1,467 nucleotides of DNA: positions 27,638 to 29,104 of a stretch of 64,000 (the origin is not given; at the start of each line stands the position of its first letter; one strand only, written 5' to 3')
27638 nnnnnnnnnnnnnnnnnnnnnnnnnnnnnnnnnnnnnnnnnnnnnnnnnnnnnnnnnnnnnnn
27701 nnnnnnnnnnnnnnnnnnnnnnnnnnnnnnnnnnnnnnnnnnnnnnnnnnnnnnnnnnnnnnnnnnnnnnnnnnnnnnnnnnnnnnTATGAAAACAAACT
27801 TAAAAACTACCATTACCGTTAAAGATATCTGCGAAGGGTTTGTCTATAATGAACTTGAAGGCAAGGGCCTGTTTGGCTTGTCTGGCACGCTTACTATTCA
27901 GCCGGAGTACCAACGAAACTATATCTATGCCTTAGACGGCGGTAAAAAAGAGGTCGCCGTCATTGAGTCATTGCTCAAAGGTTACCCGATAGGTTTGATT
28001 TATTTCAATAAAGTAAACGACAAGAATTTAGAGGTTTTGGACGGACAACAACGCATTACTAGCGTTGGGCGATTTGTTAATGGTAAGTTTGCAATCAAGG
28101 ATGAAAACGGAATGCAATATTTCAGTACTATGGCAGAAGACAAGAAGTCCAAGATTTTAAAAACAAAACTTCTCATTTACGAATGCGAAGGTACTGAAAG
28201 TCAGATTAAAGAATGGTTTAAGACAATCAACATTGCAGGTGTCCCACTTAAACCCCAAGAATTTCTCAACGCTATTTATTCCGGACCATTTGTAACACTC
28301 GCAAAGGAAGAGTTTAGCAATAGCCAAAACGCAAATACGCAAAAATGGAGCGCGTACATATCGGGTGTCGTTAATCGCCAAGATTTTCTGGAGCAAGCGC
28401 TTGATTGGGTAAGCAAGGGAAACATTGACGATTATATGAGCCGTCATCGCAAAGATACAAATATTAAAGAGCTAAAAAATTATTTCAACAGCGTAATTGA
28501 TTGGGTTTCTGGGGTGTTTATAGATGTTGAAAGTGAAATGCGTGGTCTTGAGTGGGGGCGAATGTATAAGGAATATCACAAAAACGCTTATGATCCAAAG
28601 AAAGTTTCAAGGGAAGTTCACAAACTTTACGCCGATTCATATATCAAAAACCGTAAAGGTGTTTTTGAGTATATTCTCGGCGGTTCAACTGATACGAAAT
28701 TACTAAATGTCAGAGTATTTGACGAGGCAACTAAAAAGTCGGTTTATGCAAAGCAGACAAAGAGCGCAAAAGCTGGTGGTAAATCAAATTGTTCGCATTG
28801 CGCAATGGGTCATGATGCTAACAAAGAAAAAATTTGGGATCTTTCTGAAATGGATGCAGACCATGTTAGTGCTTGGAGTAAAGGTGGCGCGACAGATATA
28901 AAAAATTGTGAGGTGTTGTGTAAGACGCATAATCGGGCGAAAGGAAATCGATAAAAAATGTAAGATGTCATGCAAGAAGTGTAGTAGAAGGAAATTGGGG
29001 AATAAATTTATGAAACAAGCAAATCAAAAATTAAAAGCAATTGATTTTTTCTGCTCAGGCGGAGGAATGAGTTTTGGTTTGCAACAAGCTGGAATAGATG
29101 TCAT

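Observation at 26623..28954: Methylase paired with a GmrSD-like (DUF262 + HNH) nuclease: type IV-like architecture used as a cognate restriction partner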

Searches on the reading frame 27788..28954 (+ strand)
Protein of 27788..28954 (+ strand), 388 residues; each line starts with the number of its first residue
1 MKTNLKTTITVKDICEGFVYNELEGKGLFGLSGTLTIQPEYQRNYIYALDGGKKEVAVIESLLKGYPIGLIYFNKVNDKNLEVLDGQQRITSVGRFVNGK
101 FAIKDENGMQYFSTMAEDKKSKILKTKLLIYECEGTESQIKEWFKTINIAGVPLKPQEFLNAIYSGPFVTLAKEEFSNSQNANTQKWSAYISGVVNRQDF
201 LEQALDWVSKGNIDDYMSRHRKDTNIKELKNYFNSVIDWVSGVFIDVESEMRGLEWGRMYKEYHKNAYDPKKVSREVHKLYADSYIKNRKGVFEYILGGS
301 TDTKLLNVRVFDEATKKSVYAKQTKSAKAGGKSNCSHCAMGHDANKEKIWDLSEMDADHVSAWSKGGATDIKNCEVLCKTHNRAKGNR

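Call 4: search_protein_families(library=pfam, proteins=[window:27788-28954:+], max_evalue=0.01)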
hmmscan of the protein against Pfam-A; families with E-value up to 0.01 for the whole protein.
window:27788-28954:+ (388 aa): 3 families
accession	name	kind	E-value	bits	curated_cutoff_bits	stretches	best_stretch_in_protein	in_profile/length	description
PF03235.19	GmrSD_N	-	4.7e-21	76.3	33.2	1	36-164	12-198/199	GmrSD restriction endonuclease, N-terminal domain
PF01844.29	HNH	-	2.7e-06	27.8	21.4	1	353-388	12-47/47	HNH endonuclease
PF14279.12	HNH_5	-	0.0027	18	27.5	1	354-388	12-46/56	HNH endonuclease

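Call 5: search_protein_families(library=ncbifam, proteins=[window:27788-28954:+], max_evalue=0.01)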
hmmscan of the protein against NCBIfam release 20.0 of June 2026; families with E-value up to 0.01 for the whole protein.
window:27788-28954:+ (388 aa): 0 families

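Call 6: search_protein_families(library=padloc, proteins=[window:27788-28954:+], max_evalue=0.01)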
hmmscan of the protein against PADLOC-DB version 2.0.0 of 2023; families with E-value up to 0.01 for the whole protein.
window:27788-28954:+ (388 aa): 12 families
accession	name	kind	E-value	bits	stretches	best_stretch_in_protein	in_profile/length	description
PDLC03418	REase_II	-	2.6e-83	278.2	1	8-387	7-371/372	Type II restriction enzyme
PDLC03877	NsnA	-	4.2e-26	90.1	1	33-181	63-222/385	-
PDLC04027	PD-T4-2_A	-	1.2e-12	45.6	1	32-241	49-283/363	-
PDLC04151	HEC-05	-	3.7e-06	23.9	0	81-109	114-142/600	-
PDLC04150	HEC-05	-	7.2e-06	23.1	0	39-80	25-63/583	-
PDLC04154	HEC-06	-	6.2e-05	19.8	1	39-97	27-89/569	-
PDLC04152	HEC-05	-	0.00032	17.4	1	38-86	22-71/566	-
PDLC04153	HEC-05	-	0.00056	16.2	0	32-77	18-59/621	-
PDLC02687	Orf5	-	0.00063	16.6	0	39-96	21-82/543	Orf5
PDLC04157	HEC-06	-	0.0015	15.2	1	39-119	26-108/558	-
PDLC04155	HEC-06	-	0.0016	15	1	39-93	24-83/562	-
PDLC02695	Orf5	-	0.0033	13.8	1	74-126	72-122/601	Orf5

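Call 7: search_solved_structures(query=window:27788-28954:+, max_evalue=1, show_alignments=3)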
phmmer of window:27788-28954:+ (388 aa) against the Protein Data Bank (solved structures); distinct sequences matched with E-value up to 1: 7.
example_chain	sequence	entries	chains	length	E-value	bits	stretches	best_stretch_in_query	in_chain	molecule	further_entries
7v03_A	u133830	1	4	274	0.26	13.7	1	131-215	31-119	triosephosphate isomerase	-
6cg9_A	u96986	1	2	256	0.52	12.8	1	131-212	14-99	Triosephosphate isomerase, cytosolic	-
4obt_A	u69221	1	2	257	0.81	12.1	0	131-212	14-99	Triosephosphate isomerase, cytosolic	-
6nxs_A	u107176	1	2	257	0.82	12.1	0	131-212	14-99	Triosephosphate isomerase, cytosolic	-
6nxx_A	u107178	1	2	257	0.86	12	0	131-212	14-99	Triosephosphate isomerase, cytosolic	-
6nxw_A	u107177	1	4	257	0.87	12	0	131-212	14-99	Triosephosphate isomerase, cytosolic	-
6nxy_A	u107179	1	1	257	0.94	11.9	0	131-212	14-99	Triosephosphate isomerase, cytosolic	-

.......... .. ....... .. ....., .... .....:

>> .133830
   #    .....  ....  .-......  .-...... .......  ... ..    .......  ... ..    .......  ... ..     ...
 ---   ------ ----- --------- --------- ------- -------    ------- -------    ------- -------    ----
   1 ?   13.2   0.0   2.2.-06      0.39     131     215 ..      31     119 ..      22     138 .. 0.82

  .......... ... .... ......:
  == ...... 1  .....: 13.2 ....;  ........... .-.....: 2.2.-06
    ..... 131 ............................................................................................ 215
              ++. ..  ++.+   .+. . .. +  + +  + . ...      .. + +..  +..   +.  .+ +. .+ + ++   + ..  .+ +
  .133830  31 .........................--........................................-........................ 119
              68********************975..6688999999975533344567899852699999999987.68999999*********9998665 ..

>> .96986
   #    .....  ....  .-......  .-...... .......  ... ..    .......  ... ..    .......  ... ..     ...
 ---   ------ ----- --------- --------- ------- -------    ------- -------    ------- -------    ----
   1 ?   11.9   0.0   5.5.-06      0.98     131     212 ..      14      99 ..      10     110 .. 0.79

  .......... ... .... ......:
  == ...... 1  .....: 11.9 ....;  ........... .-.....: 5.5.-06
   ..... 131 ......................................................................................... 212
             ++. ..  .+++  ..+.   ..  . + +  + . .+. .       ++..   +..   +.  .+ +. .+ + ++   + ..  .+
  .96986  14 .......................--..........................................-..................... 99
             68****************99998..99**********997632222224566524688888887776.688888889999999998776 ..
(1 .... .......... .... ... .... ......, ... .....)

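Call 8: find_homologous_proteins(query=window:27788-28954:+, max_evalue=0.00001)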
Query window:27788-28954:+ (388 aa): 8000 proteins with E <= 0.00001 among 8000 candidates; the best 120 are listed.
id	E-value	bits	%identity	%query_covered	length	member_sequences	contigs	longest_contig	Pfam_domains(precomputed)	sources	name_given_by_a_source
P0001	2.0e-261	885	100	100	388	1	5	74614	PF01844.30,PF03235.20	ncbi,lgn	-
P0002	1.4e-235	800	90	100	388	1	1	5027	PF01844.30,PF03235.20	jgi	-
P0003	1.3e-233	793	89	100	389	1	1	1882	PF01844.30,PF03235.20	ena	-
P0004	2.9e-233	792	88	100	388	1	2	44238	PF01844.30,PF03235.20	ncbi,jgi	-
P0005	4.7e-232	788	88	100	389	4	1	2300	PF01844.30,PF03235.20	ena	-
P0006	8.2e-231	784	88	100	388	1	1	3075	PF01844.30,PF03235.20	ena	-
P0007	2.1e-230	783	88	100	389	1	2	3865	PF01844.30,PF03235.20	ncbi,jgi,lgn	-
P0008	6.8e-228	774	87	100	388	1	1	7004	PF01844.30,PF03235.20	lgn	-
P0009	7.8e-228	774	86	100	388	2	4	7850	PF01844.30,PF03235.20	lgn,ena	-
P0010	8.9e-228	774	87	100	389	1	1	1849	PF01844.30,PF03235.20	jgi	-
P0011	2.0e-227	773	86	100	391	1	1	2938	PF01844.30,PF03235.20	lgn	-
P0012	3.6e-227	772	87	100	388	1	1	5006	PF01844.30,PF03235.20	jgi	-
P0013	2.3e-226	769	87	100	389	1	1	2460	PF01844.30,PF03235.20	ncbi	-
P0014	4.4e-225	765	85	100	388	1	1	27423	PF01844.30,PF03235.20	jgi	-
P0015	6.3e-225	765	85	100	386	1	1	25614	PF01844.30,PF03235.20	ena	-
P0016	6.5e-225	765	86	100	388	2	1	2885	PF01844.30,PF03235.20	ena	-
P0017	7.7e-225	764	86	100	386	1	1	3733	PF01844.30,PF03235.20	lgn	-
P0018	1.2e-224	764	85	100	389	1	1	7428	PF01844.30,PF03235.20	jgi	-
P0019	1.2e-224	764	85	100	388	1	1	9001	PF01844.30,PF03235.20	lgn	-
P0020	1.6e-223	760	86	100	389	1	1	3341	PF01844.30,PF03235.20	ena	-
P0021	2.2e-223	760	85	100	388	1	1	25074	PF01844.30,PF03235.20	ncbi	ncbi:HNH endonuclease family protein [Patescibacteria group bacterium]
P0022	2.4e-223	759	85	100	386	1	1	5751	PF01844.30,PF03235.20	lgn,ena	-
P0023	2.8e-223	759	85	100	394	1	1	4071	PF01844.30,PF03235.20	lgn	-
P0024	3.7e-223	759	85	100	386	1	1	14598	PF01844.30,PF03235.20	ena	-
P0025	4.2e-223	759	86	100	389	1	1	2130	PF01844.30,PF03235.20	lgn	-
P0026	1.8e-222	757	84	100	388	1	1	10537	PF01844.30,PF03235.20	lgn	-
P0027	1.9e-222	756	85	100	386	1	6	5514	PF01844.30,PF03235.20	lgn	-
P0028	2.6e-222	756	85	100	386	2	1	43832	PF01844.30,PF03235.20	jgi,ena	-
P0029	3.9e-222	755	84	100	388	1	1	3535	PF01844.30,PF03235.20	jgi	-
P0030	4.1e-222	755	85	100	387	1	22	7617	PF01844.30,PF03235.20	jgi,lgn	jgi:5-methylcytosine-specific restriction endonuclease McrA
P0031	4.5e-222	755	85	100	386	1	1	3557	PF01844.30,PF03235.20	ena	-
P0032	4.7e-222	755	84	100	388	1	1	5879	PF01844.30,PF03235.20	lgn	-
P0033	5.0e-222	755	85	100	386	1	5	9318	PF01844.30,PF03235.20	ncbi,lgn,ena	-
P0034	8.7e-222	754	83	100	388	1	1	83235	PF01844.30,PF03235.20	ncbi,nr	ncbi:MAG: DUF262 domain-containing protein [Candidatus Buchananbacteria bacterium]|nr:DUF262 domain-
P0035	1.0e-221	754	85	100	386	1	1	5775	PF01844.30,PF03235.20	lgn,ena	-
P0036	1.5e-221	754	85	100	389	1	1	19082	PF01844.30,PF03235.20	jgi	-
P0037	3.7e-221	752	84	100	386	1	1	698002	PF03235.20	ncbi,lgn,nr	ncbi:MAG: DUF262 domain-containing protein [Patescibacteria group bacterium]|nr:DUF262 domain-contai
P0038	4.5e-221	752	84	100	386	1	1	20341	PF01844.30,PF03235.20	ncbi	ncbi:MAG: DUF262 domain-containing protein [Patescibacteria group bacterium]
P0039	5.0e-221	752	85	100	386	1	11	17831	PF01844.30,PF03235.20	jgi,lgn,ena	-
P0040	7.7e-221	751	86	100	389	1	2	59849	PF01844.30,PF03235.20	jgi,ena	-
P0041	8.0e-221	751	85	100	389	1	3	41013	PF01844.30,PF03235.20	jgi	-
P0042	9.0e-221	751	84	100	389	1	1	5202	PF01844.30,PF03235.20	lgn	-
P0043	9.4e-221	751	85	100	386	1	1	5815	PF01844.30,PF03235.20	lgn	-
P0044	9.5e-221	751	83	100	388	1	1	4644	PF01844.30,PF03235.20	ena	-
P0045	9.6e-221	751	84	100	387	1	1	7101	PF01844.30,PF03235.20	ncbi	ncbi:MAG: DUF262 domain-containing protein [Candidatus Paceibacterota bacterium]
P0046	1.1e-220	751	84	100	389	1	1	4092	PF01844.30,PF03235.20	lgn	-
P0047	1.4e-220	750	84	100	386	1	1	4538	PF01844.30,PF03235.20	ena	-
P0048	3.8e-220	749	85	100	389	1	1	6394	PF01844.30,PF03235.20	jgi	-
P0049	4.0e-220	749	83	100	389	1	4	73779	PF01844.30,PF03235.20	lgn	-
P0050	4.2e-220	749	85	100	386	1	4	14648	PF01844.30,PF03235.20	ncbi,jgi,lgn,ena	-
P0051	4.2e-220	749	82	100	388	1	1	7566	PF01844.30,PF03235.20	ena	-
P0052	4.3e-220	749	84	100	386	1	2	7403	PF01844.30,PF03235.20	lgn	-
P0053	6.7e-220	748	84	100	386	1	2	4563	PF01844.30,PF03235.20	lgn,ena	-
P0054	7.8e-220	748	85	100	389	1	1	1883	PF01844.30,PF03235.20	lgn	-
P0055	7.9e-220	748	84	100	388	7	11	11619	PF01844.30,PF03235.20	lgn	-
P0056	1.2e-219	747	85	100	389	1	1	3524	PF01844.30,PF03235.20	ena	-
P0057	1.2e-219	747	85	100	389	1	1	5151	PF03235.20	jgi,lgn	-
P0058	1.8e-219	747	85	100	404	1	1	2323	PF01844.30,PF03235.20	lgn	-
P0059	1.8e-219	747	84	100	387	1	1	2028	PF01844.30,PF03235.20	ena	-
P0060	2.8e-219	746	84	100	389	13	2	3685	PF01844.30,PF03235.20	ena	-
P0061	2.9e-219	746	83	100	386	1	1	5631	PF01844.30,PF03235.20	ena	-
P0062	3.0e-219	746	83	100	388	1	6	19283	PF01844.30,PF03235.20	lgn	-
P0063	3.1e-219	746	84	100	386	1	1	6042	PF01844.30,PF03235.20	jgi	-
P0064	3.1e-219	746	85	100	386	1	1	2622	PF01844.30,PF03235.20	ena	-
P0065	3.5e-219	746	84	100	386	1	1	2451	PF01844.30,PF03235.20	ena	-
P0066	3.8e-219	746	83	100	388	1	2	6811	PF01844.30,PF03235.20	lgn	-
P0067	4.2e-219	745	82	100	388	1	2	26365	PF01844.30,PF03235.20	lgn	-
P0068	5.2e-219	745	84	100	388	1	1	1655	PF01844.30,PF03235.20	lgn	-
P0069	5.5e-219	745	84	100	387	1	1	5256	PF01844.30,PF03235.20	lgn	-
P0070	9.3e-219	744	83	100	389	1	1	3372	PF01844.30,PF03235.20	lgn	-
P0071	9.8e-219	744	84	100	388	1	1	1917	PF01844.30,PF03235.20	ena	-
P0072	6.5e-218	742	84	100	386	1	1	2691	PF01844.30,PF03235.20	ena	-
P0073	9.7e-218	741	83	100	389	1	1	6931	PF01844.30,PF03235.20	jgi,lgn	jgi:5-methylcytosine-specific restriction endonuclease McrA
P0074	1.1e-217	741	83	100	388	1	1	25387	PF01844.30,PF03235.20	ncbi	ncbi:MAG: DUF262 domain-containing protein [Elusimicrobiota bacterium]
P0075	1.3e-217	741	83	100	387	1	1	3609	PF01844.30,PF03235.20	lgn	-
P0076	1.9e-217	740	82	100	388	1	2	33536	PF01844.30,PF03235.20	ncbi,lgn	ncbi:MAG: DUF262 domain-containing protein [Candidatus Moraniibacteriota bacterium]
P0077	2.0e-217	740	83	100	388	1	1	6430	PF01844.30,PF03235.20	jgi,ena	-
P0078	2.0e-217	740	83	100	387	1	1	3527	PF01844.30,PF03235.20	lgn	-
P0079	2.0e-217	740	84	100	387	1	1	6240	PF01844.30,PF03235.20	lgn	-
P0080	2.5e-217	740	83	100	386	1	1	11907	PF03235.20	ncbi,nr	ncbi:MAG: DUF262 domain-containing protein [Patescibacteria group bacterium]|nr:DUF262 domain-contai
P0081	2.9e-217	739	83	100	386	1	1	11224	PF01844.30,PF03235.20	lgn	-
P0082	3.1e-217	739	84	100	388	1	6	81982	PF01844.30,PF03235.20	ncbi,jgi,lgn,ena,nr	ncbi:DUF262 domain-containing protein [Patescibacteria group bacterium]|nr:DUF262 domain-containing 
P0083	3.2e-217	739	83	100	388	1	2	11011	PF01844.30,PF03235.20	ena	-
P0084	3.6e-217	739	84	100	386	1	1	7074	PF01844.30,PF03235.20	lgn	-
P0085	5.0e-217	739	84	100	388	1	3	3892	PF01844.30,PF03235.20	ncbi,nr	ncbi:DUF262 domain-containing protein [Patescibacteria group bacterium]|nr:DUF262 domain-containing 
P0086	5.3e-217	739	83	100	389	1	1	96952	PF01844.30,PF03235.20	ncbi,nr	ncbi:MAG: DUF262 domain-containing protein [bacterium]|nr:DUF262 domain-containing protein [bacteriu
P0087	5.4e-217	739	83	100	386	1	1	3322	PF01844.30,PF03235.20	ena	-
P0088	5.7e-217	738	83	100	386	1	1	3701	PF01844.30,PF03235.20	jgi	-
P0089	5.7e-217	738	84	100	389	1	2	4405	PF01844.30,PF03235.20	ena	-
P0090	6.1e-217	738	83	100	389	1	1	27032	PF01844.30,PF03235.20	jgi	jgi:5-methylcytosine-specific restriction endonuclease McrA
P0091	6.8e-217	738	84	100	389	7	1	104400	PF01844.30,PF03235.20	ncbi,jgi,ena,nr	ncbi:DUF262 domain-containing protein [Patescibacteria group bacterium]|nr:DUF262 domain-containing 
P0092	7.4e-217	738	84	100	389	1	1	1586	PF01844.30,PF03235.20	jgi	-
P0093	8.0e-217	738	83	100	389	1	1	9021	PF01844.30,PF03235.20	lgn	-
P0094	1.1e-216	738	83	100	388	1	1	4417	PF01844.30,PF03235.20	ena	-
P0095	1.1e-216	737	83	100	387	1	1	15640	PF01844.30,PF03235.20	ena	-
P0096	1.3e-216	737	83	100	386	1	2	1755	PF01844.30,PF03235.20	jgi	-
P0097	1.3e-216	737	82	100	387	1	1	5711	PF01844.30,PF03235.20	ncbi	-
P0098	1.5e-216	737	83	100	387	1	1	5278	PF01844.30,PF03235.20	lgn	-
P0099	1.6e-216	737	83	100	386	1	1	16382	PF01844.30,PF03235.20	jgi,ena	-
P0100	1.7e-216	737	83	100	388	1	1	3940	PF01844.30,PF03235.20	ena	-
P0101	1.8e-216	737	83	100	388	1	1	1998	PF01844.30,PF03235.20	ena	-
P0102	2.0e-216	737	84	100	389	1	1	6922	PF01844.30,PF03235.20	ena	-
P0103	2.3e-216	736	83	100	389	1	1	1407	PF03235.20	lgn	-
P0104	2.4e-216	736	83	100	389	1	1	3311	PF03235.20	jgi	jgi:hypothetical protein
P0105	2.7e-216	736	83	100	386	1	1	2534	PF01844.30,PF03235.20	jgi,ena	-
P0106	2.8e-216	736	82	100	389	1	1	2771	PF03235.20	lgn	-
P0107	3.0e-216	736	83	100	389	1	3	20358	PF01844.30,PF03235.20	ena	-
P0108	3.1e-216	736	83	100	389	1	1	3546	PF01844.30,PF03235.20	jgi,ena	-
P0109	3.2e-216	736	83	100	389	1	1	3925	PF01844.30,PF03235.20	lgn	-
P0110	3.7e-216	736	81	100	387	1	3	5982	PF01844.30,PF03235.20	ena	-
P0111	4.4e-216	736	82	100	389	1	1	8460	PF01844.30,PF03235.20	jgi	jgi:hypothetical protein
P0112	4.9e-216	735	83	100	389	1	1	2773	PF01844.30,PF03235.20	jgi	jgi:hypothetical protein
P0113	6.0e-216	735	83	100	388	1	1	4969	PF01844.30,PF03235.20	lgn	-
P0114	6.1e-216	735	81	100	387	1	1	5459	PF01844.30,PF03235.20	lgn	-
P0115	6.5e-216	735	82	100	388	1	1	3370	PF01844.30,PF03235.20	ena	-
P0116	7.3e-216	735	84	100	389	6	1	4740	PF01844.30,PF03235.20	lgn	-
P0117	7.7e-216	735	82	100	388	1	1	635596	PF01844.30,PF03235.20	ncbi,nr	ncbi:MAG: DUF262 domain-containing protein [Candidatus Moranbacteria bacterium]|nr:DUF262 domain-con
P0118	8.4e-216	735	81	100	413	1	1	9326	PF01844.30,PF03235.20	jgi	jgi:hypothetical protein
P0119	8.4e-216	735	82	100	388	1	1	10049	PF01844.30,PF03235.20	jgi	jgi:hypothetical protein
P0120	9.7e-216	734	82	100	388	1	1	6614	PF01844.30,PF03235.20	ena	-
